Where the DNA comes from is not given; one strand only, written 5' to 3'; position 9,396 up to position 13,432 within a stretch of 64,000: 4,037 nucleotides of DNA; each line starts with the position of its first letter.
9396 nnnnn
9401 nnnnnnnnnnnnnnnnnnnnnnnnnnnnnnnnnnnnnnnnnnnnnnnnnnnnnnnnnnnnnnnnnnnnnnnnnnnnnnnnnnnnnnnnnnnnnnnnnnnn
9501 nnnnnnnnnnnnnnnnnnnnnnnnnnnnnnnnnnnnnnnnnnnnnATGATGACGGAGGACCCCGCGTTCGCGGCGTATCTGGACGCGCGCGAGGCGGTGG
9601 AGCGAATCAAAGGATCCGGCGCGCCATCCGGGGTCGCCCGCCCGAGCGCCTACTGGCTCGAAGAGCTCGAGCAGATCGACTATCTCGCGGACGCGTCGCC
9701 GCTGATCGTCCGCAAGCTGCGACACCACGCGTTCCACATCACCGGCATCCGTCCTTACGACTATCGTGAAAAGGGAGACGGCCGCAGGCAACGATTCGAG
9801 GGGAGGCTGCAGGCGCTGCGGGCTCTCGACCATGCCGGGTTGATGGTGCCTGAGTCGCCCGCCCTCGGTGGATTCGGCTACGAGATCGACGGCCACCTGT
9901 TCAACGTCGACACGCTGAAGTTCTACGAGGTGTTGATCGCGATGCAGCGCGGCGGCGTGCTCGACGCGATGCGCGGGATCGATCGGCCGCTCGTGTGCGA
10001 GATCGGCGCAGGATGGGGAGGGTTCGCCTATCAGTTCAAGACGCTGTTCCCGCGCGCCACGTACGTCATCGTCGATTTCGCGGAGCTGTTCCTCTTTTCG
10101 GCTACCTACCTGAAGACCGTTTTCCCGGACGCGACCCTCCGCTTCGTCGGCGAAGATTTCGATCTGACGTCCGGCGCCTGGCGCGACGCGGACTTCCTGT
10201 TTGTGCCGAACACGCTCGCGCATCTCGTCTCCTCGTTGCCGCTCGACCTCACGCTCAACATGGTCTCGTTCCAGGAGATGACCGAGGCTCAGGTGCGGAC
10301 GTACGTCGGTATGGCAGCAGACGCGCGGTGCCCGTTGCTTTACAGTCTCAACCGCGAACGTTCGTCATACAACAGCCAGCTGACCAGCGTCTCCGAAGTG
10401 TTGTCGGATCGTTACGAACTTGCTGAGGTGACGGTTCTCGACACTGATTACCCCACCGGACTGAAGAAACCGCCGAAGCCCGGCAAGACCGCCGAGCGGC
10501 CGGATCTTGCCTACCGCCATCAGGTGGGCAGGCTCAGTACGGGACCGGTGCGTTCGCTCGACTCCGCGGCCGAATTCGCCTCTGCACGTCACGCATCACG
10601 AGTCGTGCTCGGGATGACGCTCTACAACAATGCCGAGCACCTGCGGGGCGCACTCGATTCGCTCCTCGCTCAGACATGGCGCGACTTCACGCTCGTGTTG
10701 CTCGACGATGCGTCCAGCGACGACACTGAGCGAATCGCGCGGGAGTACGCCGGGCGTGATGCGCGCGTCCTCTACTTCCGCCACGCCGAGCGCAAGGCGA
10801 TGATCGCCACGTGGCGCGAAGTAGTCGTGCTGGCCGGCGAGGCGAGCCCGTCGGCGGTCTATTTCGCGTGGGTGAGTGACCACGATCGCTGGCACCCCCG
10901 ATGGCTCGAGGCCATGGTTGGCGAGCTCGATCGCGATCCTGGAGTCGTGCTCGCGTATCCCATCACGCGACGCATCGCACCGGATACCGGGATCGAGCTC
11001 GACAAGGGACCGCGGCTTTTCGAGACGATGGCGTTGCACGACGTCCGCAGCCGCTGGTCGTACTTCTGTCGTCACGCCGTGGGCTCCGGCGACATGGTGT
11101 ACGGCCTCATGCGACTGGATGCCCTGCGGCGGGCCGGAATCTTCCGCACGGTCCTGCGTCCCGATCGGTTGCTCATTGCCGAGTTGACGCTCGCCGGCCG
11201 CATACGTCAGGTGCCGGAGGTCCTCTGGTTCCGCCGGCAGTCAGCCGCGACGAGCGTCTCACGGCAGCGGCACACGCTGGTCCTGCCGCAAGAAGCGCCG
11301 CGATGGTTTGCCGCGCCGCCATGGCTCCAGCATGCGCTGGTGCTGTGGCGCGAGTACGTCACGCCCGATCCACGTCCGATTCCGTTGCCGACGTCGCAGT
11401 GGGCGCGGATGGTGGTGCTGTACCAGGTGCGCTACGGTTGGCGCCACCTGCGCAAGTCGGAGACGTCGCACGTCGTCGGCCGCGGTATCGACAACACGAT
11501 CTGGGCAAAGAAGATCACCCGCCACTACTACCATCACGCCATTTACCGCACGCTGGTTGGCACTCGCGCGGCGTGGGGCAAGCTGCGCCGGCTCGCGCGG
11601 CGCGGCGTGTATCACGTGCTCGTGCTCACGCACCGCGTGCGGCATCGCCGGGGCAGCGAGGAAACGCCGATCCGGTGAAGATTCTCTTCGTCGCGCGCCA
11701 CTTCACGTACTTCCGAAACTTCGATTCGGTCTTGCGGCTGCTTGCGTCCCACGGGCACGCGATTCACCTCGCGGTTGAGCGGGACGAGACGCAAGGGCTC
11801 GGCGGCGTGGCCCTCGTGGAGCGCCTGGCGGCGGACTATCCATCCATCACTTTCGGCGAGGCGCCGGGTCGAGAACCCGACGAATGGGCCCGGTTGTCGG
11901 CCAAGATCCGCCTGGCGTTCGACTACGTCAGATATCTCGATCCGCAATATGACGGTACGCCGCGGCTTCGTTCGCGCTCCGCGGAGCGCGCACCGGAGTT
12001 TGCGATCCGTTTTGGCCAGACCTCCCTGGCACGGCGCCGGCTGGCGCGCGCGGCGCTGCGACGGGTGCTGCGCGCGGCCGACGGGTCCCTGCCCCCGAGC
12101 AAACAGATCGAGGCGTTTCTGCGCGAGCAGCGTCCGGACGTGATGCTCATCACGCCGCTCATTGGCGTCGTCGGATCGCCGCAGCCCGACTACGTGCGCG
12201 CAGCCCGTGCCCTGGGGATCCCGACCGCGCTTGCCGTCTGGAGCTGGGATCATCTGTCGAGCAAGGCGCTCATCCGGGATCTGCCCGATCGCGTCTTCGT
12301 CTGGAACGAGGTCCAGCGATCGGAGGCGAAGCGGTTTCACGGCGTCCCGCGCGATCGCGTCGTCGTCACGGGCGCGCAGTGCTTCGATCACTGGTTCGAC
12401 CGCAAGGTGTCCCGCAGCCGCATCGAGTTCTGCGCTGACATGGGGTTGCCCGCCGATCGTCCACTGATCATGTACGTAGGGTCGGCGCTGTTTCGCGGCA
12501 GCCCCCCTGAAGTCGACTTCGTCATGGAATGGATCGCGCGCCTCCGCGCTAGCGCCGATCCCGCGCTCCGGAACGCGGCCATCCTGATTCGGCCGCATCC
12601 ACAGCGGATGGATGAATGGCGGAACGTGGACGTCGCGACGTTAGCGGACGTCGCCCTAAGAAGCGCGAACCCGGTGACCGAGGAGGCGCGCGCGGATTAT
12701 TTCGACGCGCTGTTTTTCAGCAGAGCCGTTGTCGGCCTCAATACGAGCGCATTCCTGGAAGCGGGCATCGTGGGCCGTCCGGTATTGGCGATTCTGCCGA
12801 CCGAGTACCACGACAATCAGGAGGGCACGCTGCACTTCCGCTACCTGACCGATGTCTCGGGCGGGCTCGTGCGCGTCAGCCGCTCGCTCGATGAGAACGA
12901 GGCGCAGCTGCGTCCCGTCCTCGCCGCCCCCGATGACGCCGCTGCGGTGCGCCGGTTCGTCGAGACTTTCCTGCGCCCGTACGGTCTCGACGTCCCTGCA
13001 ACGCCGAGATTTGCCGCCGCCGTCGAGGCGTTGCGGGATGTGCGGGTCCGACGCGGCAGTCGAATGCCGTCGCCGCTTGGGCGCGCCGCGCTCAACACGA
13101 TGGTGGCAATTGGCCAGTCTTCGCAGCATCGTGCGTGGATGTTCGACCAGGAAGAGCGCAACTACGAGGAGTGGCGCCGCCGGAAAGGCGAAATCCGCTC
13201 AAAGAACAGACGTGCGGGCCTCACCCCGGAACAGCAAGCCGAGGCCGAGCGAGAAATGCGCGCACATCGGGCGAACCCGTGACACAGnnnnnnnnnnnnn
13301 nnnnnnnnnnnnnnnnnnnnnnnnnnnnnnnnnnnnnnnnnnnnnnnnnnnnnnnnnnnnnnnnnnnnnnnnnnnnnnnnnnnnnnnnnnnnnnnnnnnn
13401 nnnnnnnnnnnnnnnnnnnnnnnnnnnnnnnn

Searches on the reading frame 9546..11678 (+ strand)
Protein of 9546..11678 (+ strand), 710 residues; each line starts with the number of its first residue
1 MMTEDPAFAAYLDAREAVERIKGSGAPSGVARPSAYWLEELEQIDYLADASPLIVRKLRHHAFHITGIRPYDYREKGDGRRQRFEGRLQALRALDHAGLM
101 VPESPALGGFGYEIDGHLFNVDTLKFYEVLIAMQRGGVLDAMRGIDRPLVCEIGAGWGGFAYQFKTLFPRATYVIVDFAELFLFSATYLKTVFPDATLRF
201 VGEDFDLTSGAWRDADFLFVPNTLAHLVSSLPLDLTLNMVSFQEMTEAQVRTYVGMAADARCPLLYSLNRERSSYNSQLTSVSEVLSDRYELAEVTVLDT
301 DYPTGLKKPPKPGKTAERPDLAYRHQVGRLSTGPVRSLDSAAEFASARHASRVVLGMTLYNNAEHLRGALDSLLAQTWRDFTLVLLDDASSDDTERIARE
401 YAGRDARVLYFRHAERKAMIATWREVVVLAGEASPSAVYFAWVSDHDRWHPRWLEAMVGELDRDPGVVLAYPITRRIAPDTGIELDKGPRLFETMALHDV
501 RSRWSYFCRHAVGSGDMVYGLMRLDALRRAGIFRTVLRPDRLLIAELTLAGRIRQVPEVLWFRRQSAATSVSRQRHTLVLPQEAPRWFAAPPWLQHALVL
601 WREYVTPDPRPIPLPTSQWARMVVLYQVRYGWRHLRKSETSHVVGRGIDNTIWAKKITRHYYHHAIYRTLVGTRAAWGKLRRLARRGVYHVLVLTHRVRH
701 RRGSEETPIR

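Call 6: search_protein_families(library=pfam, proteins=[window:9546-11678:+], max_evalue=0.1)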
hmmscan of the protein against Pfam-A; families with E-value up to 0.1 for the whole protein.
window:9546-11678:+ (710 aa): 2 families
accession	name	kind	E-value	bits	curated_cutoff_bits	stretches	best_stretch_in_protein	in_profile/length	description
PF00535.33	Glycos_transf_2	-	5.9e-20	72.3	23.3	1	357-487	4-129/168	Glycosyl transferase family 2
PF08242.18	Methyltransf_12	-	0.0028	18.8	30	1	152-227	2-78/98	Methyltransferase domain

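Call 7: search_protein_families(library=ncbifam, proteins=[window:9546-11678:+], max_evalue=0.1)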
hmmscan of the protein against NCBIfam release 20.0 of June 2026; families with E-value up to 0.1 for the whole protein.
window:9546-11678:+ (710 aa): 12 families
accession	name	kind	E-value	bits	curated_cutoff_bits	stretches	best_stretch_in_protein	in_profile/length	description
TIGR04371.1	methyltran_NanM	subfamily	7.5e-22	78.1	44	1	114-256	122-260/273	putative sugar O-methyltransferase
NF053739.1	GlytfEpsEBac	equivalog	2.1e-09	36.8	450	1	353-422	3-73/265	glycosyltransferase EpsE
NF047683.1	TeichurnBiosyTuaG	equivalog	1.3e-08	34.8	400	1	358-456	13-106/252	teichuronic acid biosynthesis protein TuaG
NF007482.0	PRK10073.1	equivalog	2e-07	30.3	423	1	354-431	9-86/334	glycosyltransferase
NF050050.1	ProtGlycPglI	equivalog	5.1e-07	29.4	500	1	357-417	8-68/306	GalNAc(5)-diNAcBac-PP-undecaprenol beta-1,3-glucosyltransferase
TIGR03937.1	PgaC_IcaA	equivalog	1.8e-05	23.9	422.3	1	347-418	41-114/407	poly-beta-1,6-N-acetyl-D-glucosamine synthase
TIGR03469.1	HpnB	hypoth_equivalog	6.9e-05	22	379.25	1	357-450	50-148/386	hopene-associated glycosyltransferase HpnB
NF041394.1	GtaseAglG_Halo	equivalog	0.00032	20.1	440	1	353-462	5-108/304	glucosyl-dolichyl phosphate glucuronosyltransferase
NF007453.0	PRK10018.1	equivalog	0.0067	16.1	382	1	355-457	10-107/280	colanic acid biosynthesis glycosyltransferase WcaA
TIGR04017.1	WcaA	equivalog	0.01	15.5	495.75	1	355-456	9-105/279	colanic acid biosynthesis glycosyltransferase WcaA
NF045692.1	OglycostaseCruG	equivalog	0.023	13.7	600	1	328-408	18-98/386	2'-O-glycosyltransferase CruG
NF047588.1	GlcsyltransPgfSStrep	equivalog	0.059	12.6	500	0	371-415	21-69/308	glycosyltransferase PgfS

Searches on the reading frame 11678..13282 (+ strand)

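Call 6: search_protein_families(library=pfam, proteins=[window:11678-13282:+], max_evalue=0.1)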
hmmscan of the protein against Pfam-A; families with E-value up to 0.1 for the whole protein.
window:11678-13282:+ (534 aa): 1 family
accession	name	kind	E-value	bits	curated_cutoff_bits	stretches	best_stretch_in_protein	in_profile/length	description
PF00482.28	T2SSF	-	0.032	14.6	25.2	1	452-508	52-100/125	Type II secretion system (T2SS), protein F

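Call 7: search_protein_families(library=ncbifam, proteins=[window:11678-13282:+], max_evalue=0.1)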
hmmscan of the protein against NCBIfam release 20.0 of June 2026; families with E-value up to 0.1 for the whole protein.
window:11678-13282:+ (534 aa): 2 families
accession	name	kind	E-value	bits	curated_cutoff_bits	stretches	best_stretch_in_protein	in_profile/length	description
NF046086.1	BFO_1060_trans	domain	6.8e-06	25.5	200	1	203-270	105-171/365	BFO_1060 family glycosyltransferase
TIGR04396.2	surf_polysacc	subfamily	0.055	12.6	125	0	201-239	99-137/427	surface carbohydrate biosynthesis protein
